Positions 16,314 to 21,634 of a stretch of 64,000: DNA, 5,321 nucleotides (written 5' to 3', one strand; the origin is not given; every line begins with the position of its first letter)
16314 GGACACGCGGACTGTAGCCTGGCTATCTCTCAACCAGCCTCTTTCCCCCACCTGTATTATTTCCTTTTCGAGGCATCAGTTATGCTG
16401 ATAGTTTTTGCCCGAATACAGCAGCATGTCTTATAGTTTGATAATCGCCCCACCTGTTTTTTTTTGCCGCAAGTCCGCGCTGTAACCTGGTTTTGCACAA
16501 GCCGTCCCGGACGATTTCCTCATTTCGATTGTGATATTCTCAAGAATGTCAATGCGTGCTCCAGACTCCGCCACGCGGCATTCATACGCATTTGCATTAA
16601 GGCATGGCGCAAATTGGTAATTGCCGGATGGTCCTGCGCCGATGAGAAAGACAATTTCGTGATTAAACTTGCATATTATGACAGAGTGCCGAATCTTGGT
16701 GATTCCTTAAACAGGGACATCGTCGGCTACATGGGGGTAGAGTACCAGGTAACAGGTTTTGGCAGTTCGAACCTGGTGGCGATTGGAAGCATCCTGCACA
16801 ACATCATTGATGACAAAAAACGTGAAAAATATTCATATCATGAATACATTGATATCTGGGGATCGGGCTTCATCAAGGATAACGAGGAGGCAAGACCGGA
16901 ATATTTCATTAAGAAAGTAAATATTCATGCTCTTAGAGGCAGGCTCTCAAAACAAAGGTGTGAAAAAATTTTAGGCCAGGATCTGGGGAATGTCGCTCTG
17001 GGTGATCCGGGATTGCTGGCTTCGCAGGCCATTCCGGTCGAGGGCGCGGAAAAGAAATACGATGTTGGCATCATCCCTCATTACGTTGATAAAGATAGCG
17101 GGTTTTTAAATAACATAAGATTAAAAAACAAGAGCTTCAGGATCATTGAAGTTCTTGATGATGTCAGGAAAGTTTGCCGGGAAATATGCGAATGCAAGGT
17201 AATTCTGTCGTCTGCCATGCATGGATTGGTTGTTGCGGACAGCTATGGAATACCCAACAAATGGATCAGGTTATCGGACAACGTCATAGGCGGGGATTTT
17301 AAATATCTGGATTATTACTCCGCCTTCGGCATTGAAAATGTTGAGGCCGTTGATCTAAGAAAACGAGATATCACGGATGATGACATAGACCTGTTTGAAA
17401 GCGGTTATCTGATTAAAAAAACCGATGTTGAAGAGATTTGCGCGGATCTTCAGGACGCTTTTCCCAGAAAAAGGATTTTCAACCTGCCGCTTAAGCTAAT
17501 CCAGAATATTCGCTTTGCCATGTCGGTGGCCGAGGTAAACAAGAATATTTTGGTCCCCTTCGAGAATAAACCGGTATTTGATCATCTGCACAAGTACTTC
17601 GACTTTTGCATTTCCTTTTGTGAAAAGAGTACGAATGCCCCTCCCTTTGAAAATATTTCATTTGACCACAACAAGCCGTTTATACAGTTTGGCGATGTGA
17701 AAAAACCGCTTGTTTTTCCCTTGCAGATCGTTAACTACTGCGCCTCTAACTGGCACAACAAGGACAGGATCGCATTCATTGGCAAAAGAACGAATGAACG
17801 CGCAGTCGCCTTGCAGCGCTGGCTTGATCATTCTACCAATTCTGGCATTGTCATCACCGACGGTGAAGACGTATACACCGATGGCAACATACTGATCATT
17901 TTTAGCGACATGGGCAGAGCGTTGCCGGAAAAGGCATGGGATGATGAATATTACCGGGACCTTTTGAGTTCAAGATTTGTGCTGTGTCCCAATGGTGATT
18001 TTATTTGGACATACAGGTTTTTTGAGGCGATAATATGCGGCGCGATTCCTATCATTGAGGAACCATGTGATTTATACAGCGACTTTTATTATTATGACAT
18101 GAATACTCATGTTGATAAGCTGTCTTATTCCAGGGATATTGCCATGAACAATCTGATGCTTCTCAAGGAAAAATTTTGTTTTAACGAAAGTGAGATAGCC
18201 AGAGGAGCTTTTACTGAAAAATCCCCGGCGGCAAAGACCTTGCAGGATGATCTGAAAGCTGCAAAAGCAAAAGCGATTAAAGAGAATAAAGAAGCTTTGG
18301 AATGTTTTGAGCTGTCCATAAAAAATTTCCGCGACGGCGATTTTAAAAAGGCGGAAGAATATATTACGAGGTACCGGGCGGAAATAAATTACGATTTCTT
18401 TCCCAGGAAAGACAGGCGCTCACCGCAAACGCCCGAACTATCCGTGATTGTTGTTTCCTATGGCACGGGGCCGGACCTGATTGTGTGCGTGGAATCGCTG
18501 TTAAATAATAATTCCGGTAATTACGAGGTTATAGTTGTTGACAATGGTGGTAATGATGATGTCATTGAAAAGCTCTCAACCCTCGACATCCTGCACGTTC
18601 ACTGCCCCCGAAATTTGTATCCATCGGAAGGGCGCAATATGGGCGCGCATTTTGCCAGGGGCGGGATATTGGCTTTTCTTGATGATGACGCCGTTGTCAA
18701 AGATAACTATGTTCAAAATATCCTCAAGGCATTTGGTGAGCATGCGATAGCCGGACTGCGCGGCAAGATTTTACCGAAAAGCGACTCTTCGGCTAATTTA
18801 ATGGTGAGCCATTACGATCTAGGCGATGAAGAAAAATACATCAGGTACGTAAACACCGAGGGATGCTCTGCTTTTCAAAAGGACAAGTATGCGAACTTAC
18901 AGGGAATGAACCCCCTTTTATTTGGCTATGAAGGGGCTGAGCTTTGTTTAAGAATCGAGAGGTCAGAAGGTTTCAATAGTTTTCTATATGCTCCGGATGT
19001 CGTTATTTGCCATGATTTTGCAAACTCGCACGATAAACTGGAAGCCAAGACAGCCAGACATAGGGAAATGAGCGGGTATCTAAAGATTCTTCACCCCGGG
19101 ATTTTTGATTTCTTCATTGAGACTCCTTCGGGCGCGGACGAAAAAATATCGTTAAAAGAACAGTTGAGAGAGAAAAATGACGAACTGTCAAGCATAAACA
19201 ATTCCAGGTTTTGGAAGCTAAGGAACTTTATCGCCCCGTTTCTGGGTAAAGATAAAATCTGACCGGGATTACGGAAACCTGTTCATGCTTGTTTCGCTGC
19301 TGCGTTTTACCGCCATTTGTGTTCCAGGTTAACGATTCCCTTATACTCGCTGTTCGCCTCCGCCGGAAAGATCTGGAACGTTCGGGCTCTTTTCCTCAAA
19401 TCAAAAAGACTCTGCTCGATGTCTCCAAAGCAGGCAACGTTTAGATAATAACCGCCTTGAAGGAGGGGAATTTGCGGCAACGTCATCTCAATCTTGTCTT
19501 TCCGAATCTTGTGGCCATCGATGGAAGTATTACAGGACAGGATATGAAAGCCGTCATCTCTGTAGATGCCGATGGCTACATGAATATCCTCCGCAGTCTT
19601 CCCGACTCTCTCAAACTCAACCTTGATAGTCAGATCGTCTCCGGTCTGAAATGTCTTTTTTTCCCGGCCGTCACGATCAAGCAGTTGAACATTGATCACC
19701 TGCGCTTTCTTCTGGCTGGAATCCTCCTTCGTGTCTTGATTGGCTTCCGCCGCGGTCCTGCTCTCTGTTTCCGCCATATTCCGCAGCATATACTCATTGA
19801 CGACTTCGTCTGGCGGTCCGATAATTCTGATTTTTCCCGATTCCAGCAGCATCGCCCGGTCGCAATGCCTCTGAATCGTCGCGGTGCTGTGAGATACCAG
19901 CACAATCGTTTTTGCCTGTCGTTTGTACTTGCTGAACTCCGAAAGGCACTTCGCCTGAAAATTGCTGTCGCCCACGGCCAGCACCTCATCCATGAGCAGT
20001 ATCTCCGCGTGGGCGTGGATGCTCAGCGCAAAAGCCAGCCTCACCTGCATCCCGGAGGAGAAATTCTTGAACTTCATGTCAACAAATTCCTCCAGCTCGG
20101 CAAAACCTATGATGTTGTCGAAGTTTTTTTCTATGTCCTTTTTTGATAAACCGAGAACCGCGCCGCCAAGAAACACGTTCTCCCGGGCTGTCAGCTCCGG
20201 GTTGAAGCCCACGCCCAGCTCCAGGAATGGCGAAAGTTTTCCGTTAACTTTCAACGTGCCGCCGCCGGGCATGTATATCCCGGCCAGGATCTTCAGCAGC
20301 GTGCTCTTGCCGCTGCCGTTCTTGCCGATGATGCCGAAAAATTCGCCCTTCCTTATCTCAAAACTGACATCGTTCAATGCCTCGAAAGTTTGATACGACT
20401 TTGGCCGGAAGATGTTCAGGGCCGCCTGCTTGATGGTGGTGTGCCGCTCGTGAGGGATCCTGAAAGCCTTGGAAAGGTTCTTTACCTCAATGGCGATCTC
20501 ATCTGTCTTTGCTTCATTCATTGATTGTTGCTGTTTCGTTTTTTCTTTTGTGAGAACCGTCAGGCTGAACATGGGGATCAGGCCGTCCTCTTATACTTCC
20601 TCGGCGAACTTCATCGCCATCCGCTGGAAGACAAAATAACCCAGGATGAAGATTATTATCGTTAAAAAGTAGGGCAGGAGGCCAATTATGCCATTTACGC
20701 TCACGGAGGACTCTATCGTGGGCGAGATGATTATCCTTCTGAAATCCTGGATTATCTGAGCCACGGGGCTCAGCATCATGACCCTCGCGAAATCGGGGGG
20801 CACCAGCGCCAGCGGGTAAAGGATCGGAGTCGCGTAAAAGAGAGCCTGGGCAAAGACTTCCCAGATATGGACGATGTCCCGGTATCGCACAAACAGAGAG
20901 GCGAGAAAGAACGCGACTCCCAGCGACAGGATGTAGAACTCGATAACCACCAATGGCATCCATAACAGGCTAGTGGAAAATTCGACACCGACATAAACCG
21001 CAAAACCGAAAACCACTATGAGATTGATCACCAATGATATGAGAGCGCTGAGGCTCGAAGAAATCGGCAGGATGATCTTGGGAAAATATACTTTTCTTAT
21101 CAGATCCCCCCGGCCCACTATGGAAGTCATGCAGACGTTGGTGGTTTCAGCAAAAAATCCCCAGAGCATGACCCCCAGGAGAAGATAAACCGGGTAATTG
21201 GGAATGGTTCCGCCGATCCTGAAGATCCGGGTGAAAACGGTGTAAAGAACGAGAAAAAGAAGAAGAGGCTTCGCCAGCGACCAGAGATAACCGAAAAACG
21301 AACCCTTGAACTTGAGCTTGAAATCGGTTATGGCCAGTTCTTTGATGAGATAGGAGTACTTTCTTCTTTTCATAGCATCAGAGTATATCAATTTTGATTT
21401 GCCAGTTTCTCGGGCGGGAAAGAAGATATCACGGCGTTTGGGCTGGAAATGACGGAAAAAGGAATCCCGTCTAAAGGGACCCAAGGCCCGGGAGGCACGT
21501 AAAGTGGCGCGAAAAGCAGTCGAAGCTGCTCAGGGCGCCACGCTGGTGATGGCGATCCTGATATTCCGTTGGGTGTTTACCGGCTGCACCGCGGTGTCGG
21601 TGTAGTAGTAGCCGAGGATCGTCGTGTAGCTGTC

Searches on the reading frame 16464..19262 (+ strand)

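Call 71: search_protein_families(library=pfam, proteins=[window:16464-19262:+], max_evalue=0.0001)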
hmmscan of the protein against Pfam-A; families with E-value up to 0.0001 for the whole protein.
window:16464-19262:+ (932 aa): 5 families
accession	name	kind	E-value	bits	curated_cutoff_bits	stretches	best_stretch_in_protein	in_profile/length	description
PF00535.33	Glycos_transf_2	-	3e-21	76.5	23.3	1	660-807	1-162/168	Glycosyl transferase family 2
PF04230.19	PS_pyruv_trans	-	7.1e-10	39.7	25.3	1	77-264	59-272/280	Polysaccharide pyruvyl transferase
PF13641.12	Glyco_tranf_2_3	-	3.1e-08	34.3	27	1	657-865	1-226/230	Glycosyltransferase like family 2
PF03016.20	Exostosin_GT47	-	5.5e-08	32.9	33.4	1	492-539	220-258/293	Exostosin GT47 domain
PF24785.1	RXYLT1_C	-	8.7e-06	25.7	27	1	494-533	68-107/187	RXYLT1 C-terminal domain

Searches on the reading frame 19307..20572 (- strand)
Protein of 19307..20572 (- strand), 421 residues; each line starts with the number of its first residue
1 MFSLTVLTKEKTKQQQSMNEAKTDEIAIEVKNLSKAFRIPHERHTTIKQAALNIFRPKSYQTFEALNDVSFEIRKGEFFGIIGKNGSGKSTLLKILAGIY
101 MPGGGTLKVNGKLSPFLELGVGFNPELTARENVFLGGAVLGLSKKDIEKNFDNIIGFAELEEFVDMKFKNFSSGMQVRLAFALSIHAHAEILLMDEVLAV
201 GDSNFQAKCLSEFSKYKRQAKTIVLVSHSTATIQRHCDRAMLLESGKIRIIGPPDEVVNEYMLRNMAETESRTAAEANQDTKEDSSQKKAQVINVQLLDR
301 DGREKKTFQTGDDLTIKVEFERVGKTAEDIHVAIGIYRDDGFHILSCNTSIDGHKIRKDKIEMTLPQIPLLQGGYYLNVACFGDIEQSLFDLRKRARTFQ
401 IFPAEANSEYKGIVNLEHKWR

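Call 71: search_protein_families(library=pfam, proteins=[window:19307-20572:-], max_evalue=0.0001)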
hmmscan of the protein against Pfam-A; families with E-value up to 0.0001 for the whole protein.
window:19307-20572:- (421 aa): 3 families
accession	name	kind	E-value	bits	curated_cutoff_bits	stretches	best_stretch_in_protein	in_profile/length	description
PF00005.33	ABC_tran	-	1.3e-21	78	25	1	66-197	1-135/137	ABC transporter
PF14524.12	Wzt_C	-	7.6e-20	71.8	30.4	1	283-415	3-142/143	Wzt C-terminal domain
PF13304.12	AAA_21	-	9e-06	26.4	27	0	78-99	1-22/304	AAA domain, putative AbiEii toxin, Type IV TA system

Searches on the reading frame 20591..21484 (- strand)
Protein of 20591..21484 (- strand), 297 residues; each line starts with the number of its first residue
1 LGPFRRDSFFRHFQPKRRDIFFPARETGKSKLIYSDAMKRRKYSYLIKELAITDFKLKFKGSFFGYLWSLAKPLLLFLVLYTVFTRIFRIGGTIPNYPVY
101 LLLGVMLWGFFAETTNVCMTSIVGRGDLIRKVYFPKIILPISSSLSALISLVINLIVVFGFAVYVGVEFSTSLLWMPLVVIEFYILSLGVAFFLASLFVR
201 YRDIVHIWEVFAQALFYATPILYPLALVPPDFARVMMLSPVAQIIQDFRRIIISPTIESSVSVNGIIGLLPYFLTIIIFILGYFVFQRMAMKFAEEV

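Call 72: search_protein_families(library=pfam, proteins=[window:20591-21484:-], max_evalue=0.0001)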
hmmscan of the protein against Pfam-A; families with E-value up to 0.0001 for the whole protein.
window:20591-21484:- (297 aa): 1 family
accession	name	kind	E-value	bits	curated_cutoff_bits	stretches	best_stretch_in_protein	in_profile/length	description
PF01061.29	ABC2_membrane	-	1.2e-14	54.8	26.9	1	47-251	3-209/211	ABC-2 type transporter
